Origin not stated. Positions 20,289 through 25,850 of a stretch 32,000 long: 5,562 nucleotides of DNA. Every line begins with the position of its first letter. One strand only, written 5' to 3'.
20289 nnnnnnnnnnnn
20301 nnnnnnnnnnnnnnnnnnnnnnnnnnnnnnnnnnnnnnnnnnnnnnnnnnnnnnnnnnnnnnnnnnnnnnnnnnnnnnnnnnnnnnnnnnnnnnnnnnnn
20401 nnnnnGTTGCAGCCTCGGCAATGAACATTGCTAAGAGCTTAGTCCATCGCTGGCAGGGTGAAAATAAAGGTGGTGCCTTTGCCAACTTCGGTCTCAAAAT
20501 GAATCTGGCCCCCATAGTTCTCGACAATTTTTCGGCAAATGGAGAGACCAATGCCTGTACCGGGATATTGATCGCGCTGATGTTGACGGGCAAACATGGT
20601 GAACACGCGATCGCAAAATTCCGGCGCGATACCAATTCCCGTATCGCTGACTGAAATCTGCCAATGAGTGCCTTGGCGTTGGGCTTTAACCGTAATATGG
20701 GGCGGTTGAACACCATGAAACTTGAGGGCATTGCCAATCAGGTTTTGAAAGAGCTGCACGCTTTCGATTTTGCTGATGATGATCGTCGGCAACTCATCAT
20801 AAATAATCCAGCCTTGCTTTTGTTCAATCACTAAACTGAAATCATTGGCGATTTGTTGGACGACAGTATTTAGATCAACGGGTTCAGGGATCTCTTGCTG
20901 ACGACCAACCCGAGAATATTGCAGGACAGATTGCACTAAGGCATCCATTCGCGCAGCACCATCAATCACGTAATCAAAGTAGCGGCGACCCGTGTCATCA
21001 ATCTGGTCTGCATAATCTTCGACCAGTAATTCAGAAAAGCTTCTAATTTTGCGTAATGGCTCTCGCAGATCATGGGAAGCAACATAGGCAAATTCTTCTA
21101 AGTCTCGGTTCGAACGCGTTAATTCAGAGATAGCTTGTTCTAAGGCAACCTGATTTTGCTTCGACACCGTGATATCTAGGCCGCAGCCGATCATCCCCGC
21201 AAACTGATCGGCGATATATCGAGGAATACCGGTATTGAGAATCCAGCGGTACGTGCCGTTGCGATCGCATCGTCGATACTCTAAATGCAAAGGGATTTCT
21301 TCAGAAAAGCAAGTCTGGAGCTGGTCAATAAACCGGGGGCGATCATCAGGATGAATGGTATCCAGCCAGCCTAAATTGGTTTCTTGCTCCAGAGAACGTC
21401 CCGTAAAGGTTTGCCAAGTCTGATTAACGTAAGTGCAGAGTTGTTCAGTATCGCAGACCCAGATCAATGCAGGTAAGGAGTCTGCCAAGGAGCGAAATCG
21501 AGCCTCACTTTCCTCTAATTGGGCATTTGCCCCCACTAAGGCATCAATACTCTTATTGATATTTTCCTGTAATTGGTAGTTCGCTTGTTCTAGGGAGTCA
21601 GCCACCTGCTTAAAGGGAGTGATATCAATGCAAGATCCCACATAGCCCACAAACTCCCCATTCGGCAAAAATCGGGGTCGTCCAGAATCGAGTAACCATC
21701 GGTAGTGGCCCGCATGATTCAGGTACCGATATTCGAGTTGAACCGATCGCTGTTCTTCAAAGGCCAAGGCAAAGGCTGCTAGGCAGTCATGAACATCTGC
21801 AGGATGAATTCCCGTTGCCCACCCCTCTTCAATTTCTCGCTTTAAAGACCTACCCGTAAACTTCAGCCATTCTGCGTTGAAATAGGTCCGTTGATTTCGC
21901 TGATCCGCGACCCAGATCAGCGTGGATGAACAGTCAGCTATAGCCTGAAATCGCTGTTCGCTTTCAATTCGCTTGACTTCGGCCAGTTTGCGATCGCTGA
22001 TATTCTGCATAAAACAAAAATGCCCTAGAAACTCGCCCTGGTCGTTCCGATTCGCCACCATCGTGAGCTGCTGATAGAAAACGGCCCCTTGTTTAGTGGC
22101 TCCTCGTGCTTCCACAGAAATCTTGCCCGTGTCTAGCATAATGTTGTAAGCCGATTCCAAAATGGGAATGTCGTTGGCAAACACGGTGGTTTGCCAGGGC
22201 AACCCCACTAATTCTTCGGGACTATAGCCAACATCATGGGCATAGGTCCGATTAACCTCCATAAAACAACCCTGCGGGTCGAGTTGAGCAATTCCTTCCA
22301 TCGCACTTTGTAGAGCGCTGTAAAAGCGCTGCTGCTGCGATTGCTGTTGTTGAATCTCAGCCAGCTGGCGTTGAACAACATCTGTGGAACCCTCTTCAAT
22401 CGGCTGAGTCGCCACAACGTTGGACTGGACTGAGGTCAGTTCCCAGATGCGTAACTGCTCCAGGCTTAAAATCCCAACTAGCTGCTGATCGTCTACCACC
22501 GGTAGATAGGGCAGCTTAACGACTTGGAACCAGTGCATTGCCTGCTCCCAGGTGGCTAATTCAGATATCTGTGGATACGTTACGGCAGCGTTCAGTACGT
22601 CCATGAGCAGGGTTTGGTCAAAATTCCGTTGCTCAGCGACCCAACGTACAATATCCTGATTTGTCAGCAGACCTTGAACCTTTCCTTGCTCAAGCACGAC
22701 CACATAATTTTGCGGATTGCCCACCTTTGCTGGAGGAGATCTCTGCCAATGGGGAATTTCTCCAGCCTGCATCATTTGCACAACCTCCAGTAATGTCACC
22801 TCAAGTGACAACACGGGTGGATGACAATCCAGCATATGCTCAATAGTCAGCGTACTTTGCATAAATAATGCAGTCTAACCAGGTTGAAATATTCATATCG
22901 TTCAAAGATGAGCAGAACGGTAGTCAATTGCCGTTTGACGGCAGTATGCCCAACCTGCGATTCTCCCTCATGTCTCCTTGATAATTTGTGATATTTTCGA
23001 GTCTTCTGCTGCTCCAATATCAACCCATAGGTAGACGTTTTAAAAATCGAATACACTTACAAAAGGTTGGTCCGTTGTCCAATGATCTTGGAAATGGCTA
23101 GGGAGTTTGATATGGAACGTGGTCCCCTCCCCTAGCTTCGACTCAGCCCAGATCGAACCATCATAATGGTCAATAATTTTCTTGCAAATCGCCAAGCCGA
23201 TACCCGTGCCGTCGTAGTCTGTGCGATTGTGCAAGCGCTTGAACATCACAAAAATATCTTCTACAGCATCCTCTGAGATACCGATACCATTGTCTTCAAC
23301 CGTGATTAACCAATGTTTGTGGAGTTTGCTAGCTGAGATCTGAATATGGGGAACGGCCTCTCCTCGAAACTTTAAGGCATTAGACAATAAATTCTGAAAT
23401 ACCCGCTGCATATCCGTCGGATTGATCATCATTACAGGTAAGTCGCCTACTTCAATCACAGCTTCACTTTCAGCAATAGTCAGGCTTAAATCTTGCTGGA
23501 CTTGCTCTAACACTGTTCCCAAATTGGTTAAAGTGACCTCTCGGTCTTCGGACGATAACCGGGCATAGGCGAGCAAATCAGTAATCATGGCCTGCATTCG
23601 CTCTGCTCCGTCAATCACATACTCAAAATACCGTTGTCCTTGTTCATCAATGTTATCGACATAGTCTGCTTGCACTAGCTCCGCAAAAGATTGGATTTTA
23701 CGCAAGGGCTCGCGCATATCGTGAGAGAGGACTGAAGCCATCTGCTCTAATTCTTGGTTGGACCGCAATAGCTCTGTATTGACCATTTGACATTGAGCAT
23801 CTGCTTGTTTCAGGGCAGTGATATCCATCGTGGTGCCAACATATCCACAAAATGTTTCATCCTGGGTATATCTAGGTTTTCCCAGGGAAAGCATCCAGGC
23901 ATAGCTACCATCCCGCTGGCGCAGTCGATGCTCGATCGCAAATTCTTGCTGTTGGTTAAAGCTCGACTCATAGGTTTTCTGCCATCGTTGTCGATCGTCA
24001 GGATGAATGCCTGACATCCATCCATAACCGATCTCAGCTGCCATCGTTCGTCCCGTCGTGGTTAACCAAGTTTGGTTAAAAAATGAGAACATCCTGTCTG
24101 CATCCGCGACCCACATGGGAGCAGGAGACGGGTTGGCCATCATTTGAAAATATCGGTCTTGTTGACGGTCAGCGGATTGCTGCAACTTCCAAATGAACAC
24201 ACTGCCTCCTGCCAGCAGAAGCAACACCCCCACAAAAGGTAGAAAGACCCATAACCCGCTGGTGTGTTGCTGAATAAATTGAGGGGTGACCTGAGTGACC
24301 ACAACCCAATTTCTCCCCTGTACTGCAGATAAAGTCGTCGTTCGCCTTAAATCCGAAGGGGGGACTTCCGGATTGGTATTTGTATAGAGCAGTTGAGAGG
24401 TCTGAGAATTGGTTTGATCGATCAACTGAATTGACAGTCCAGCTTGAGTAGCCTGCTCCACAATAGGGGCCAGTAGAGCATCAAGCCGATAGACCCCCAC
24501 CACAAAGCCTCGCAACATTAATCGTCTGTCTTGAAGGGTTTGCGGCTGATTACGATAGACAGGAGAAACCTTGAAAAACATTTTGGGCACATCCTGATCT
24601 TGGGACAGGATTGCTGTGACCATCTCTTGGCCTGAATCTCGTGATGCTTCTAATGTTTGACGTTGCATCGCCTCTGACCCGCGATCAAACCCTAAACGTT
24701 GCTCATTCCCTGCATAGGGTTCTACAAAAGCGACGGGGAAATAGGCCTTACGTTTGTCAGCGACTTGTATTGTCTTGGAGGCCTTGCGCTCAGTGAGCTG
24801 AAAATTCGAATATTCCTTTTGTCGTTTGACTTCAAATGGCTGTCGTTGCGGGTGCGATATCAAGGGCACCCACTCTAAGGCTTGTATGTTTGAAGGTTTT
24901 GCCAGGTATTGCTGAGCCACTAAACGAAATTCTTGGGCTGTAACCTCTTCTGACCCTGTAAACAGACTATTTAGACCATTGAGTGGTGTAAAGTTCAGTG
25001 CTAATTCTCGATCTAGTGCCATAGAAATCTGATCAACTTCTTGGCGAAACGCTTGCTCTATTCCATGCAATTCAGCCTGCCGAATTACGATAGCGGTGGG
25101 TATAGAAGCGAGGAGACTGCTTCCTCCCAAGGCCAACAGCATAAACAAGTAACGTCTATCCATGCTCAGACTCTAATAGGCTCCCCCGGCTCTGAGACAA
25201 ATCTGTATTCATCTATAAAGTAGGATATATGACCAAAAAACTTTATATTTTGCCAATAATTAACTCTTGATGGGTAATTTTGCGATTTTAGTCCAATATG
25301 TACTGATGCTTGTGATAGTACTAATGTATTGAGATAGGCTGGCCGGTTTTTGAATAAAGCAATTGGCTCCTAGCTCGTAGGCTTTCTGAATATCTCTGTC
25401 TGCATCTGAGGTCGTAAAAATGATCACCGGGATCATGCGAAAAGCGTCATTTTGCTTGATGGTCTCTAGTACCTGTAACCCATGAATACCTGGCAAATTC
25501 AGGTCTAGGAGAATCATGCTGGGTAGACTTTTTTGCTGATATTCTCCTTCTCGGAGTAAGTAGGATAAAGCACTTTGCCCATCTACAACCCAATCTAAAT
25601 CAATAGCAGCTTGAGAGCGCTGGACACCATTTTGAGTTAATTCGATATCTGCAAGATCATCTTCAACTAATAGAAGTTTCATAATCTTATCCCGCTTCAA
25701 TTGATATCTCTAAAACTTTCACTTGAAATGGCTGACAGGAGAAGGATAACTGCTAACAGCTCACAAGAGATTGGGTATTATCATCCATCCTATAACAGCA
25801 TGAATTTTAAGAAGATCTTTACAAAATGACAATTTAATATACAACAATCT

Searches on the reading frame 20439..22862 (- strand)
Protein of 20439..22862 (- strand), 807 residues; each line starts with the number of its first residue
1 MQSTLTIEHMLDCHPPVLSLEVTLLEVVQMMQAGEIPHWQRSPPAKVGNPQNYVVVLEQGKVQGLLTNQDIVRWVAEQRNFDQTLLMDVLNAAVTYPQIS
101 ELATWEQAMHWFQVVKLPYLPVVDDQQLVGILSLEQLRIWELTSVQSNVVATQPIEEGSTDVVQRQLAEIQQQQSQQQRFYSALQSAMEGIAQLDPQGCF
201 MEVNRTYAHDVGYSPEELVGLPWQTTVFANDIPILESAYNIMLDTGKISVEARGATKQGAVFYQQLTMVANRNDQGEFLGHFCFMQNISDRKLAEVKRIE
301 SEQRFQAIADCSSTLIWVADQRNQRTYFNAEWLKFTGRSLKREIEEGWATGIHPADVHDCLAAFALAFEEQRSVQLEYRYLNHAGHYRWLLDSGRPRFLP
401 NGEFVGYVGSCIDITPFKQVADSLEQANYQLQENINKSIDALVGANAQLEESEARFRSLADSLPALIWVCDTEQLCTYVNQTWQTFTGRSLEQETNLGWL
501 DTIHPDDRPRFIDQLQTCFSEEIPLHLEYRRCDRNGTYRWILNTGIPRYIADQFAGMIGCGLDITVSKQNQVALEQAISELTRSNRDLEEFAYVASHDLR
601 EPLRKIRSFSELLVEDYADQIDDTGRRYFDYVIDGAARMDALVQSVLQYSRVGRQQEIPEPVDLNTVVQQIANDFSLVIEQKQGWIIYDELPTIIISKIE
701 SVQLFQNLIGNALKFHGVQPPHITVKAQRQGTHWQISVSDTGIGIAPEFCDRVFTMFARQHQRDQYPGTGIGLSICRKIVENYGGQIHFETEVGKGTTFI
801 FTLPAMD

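Call 3: search_protein_families(library=pfam, proteins=[window:20439-22862:-], max_evalue=0.01)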
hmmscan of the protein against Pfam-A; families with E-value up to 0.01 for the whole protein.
window:20439-22862:- (807 aa): 9 families
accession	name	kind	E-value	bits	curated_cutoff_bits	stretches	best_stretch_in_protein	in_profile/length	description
PF08447.18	PAS_3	-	3.9e-37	126.8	25.6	3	478-548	3-75/89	PAS fold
PF02518.31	HATPase_c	-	1.6e-28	99.8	26.4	1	702-805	7-109/111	Histidine kinase-, DNA gyrase B-, and HSP90-like ATPase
PF00989.32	PAS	-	4.4e-27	94.8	22.6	3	455-553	2-101/113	PAS fold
PF08448.16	PAS_4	-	4.7e-23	81.9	23.1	2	185-292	2-109/110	PAS fold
PF13426.13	PAS_9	-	1.1e-20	74.3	27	3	190-290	3-103/103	PAS domain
PF13188.13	PAS_8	-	3.4e-17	62.1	21.8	2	454-509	1-55/65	PAS domain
PF00512.31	HisKA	-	2.6e-11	43.8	26.9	1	588-653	2-64/66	His Kinase A (phospho-acceptor) domain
PF00571.33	CBS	-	2.2e-06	28.3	24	0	14-76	8-56/57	CBS domain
PF14501.12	HATPase_c_5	-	0.0015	18.9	22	1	700-792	5-91/102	GHKL domain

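Call 48: search_protein_families(library=padloc, proteins=[window:20439-22862:-], max_evalue=0.001)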
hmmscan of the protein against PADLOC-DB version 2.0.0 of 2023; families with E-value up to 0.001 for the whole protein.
window:20439-22862:- (807 aa): 0 families

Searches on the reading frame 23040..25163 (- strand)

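Call 9: search_protein_families(library=pfam, proteins=[window:23040-25163:-], max_evalue=0.001)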
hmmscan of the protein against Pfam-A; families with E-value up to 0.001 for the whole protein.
window:23040-25163:- (707 aa): 7 families
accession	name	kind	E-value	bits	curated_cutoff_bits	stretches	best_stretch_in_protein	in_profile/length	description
PF03924.19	CHASE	-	2.9e-36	125.5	25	1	73-260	2-189/189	CHASE domain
PF02518.31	HATPase_c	-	9.6e-28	97.3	26.4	1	582-689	3-109/111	Histidine kinase-, DNA gyrase B-, and HSP90-like ATPase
PF00512.31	HisKA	-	1.4e-13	51.1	26.9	1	472-538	2-65/66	His Kinase A (phospho-acceptor) domain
PF08447.18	PAS_3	-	1.9e-13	50.9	25.6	1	361-444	3-88/89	PAS fold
PF00989.32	PAS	-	3.8e-08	33.8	22.6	1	338-448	3-113/113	PAS fold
PF13426.13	PAS_9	-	1.8e-07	31.8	27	1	348-450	2-103/103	PAS domain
PF14501.12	HATPase_c_5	-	1.7e-06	28.3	22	1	580-675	1-90/102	GHKL domain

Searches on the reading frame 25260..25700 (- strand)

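Call 9: search_protein_families(library=pfam, proteins=[window:25260-25700:-], max_evalue=0.001)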
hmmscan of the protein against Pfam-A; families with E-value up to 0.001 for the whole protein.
window:25260-25700:- (146 aa): 1 family
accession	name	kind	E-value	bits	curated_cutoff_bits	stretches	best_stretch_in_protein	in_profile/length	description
PF00072.30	Response_reg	-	1e-18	68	30.2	1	10-128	2-109/111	Response regulator receiver domain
